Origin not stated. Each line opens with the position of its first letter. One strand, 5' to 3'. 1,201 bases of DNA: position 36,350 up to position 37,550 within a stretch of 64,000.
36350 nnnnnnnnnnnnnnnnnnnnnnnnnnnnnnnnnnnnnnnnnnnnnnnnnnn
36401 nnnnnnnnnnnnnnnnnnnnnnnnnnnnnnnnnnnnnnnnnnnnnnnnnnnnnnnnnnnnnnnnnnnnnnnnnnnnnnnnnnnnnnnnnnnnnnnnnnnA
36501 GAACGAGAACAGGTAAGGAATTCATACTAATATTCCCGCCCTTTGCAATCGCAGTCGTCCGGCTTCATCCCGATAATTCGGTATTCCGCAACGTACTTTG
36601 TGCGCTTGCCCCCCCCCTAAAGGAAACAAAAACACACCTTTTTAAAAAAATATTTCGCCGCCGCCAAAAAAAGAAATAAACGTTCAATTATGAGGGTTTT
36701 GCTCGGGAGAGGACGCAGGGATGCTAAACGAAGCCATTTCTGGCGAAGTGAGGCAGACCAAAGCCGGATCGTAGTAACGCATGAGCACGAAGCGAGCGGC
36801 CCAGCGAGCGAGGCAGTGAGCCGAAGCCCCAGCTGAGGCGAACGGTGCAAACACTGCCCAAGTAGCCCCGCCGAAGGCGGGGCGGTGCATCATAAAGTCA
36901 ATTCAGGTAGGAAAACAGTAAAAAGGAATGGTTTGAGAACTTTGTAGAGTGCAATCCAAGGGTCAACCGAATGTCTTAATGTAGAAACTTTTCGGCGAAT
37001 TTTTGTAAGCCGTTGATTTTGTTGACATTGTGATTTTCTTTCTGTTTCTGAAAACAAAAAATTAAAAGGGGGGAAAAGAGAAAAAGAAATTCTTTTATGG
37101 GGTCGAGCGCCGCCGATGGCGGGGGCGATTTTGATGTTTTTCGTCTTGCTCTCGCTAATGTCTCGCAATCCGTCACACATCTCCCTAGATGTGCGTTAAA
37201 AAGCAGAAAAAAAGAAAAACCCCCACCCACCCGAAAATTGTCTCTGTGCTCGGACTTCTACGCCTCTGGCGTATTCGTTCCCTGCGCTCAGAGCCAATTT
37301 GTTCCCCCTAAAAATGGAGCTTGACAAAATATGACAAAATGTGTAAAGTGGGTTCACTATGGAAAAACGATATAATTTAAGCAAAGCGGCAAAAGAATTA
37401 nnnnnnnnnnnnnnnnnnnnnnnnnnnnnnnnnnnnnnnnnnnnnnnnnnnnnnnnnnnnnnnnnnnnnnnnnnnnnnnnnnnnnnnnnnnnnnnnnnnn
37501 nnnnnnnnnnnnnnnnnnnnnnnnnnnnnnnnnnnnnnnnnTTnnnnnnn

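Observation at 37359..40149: Operon of unknowns: excisionase-like HTH, 534-aa membrane-anchored protein and 293-aa protein under a near-leaderless promoter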

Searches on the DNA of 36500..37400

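Call 87: search_rna_families(source=window, start=36500, end=37400, threshold=evalue, max_evalue=1)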
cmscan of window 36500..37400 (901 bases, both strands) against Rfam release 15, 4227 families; matches with E-value up to 1: 0.
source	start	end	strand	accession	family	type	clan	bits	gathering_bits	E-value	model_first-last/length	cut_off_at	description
